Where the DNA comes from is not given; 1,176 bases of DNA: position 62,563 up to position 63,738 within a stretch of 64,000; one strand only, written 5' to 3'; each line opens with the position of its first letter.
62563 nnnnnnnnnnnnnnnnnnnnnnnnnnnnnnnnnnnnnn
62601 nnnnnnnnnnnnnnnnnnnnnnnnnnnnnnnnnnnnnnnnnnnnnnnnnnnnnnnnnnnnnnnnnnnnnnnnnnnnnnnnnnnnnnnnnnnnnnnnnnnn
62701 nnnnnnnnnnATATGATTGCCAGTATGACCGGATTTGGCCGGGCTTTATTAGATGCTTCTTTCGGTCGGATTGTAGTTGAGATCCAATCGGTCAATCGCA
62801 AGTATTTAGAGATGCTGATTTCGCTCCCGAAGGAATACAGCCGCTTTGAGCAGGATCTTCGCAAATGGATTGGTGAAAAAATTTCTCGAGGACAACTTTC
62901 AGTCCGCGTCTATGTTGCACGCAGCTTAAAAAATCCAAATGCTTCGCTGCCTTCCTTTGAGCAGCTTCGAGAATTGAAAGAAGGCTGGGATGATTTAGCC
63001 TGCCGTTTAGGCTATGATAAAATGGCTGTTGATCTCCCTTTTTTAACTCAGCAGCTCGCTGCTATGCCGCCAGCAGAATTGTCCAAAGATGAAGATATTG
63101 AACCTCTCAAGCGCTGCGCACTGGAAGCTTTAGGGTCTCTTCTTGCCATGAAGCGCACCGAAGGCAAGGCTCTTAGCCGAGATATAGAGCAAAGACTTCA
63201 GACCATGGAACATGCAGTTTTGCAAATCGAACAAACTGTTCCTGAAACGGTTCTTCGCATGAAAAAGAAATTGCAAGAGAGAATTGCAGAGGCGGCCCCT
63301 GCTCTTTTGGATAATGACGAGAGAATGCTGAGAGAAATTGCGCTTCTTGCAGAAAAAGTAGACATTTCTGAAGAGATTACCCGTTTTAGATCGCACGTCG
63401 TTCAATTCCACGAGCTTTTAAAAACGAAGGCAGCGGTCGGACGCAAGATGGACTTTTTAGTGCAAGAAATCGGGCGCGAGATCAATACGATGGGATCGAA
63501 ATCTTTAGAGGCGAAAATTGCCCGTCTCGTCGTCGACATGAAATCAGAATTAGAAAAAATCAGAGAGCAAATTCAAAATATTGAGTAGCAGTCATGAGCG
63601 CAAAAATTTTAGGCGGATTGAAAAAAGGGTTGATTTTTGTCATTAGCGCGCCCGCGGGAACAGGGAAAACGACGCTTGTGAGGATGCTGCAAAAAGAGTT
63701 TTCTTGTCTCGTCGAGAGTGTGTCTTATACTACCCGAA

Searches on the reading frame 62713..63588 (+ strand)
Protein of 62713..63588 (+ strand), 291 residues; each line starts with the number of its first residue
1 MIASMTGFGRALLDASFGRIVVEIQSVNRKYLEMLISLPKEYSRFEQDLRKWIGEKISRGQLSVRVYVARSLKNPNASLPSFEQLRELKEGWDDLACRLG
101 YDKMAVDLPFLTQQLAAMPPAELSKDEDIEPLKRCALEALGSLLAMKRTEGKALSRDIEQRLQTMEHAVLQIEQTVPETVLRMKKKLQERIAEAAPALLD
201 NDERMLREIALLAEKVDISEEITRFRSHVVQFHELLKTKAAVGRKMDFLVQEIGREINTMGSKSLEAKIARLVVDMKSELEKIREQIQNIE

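Call 42: search_protein_families(library=pfam, proteins=[window:62713-63588:+], max_evalue=0.001)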
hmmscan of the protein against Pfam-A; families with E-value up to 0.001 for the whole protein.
window:62713-63588:+ (291 aa): 2 families
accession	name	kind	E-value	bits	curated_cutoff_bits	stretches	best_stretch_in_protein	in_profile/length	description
PF08340.16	YicC-like_C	-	3.3e-41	140.6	27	1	172-291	1-120/120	Endoribonuclease YicC-like, C-terminal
PF03755.18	YicC-like_N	-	2e-26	93.7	25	1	2-155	1-155/156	Endoribonuclease YicC-like, N-terminal region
